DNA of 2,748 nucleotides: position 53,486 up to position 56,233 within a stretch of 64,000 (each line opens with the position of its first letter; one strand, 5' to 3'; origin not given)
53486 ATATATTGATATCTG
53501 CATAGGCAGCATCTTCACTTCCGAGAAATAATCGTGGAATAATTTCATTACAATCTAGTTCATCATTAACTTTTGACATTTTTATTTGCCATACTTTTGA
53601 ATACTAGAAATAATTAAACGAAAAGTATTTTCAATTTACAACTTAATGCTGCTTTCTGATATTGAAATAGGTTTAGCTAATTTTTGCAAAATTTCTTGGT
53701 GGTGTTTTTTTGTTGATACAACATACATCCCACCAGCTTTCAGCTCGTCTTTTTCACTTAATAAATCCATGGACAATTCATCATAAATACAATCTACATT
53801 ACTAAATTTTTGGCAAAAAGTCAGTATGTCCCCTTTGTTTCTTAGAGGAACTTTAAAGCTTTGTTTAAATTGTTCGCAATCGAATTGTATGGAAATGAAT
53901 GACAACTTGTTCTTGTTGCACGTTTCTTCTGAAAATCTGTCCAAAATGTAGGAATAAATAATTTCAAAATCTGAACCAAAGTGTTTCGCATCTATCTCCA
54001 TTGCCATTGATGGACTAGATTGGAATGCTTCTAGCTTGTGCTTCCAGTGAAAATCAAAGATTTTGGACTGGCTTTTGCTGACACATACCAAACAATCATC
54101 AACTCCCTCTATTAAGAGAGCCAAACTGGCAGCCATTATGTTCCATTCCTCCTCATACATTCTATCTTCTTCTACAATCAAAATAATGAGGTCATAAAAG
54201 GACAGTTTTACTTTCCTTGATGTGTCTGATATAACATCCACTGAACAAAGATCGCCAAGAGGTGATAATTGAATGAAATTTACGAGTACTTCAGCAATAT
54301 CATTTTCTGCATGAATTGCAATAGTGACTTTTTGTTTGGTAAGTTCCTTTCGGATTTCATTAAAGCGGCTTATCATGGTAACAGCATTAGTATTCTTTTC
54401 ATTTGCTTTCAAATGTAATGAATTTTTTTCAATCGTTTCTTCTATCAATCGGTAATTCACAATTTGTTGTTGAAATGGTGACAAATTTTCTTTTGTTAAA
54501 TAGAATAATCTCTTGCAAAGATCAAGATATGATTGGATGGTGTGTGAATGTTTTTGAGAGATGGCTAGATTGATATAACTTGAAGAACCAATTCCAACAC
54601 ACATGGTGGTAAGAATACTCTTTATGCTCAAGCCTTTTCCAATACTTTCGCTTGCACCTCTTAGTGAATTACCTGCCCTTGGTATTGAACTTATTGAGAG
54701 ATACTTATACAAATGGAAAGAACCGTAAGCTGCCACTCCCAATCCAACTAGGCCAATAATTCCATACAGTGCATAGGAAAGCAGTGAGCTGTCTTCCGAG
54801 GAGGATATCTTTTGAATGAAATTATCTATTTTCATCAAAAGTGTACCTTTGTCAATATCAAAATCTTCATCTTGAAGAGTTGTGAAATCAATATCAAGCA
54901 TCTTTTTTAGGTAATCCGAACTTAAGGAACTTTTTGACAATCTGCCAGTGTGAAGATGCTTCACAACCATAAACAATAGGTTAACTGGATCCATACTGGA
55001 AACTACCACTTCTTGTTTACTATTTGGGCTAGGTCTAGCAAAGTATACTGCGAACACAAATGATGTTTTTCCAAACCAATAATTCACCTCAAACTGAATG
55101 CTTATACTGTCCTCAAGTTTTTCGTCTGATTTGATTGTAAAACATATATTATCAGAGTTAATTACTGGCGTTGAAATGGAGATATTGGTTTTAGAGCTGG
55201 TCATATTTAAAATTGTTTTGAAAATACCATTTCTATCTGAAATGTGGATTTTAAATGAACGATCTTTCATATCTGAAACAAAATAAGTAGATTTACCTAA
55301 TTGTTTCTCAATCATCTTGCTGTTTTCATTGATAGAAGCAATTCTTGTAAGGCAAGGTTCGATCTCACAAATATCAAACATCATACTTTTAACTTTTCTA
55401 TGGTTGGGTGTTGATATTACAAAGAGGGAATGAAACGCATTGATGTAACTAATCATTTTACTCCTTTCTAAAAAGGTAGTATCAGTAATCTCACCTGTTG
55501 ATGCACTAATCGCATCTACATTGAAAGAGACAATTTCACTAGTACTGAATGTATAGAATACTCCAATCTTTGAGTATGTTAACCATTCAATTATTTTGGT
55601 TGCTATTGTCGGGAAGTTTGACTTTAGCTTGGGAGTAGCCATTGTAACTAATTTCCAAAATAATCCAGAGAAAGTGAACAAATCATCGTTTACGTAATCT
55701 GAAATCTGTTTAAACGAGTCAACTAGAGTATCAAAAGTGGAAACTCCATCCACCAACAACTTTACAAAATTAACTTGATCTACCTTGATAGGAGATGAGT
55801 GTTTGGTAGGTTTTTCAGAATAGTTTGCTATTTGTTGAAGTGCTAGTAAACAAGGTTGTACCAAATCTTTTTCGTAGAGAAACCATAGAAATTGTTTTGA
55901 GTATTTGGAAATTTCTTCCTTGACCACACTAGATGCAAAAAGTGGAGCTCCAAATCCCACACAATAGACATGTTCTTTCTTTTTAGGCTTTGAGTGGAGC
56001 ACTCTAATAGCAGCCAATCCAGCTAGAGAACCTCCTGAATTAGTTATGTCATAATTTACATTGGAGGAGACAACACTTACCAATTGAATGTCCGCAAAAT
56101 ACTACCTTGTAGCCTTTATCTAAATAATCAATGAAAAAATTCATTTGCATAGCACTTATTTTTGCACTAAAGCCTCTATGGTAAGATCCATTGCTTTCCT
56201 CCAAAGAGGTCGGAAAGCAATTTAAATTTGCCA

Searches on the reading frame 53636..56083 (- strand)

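Call 6: search_protein_families(library=pfam, proteins=[window:53636-56083:-], max_evalue=0.01)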
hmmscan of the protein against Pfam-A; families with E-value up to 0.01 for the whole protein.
window:53636-56083:- (815 aa): 1 family
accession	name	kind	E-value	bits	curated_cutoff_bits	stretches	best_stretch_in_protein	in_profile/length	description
PF01764.32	Lipase_3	-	2.1e-05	24.9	22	1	17-75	73-132/140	Lipase (class 3)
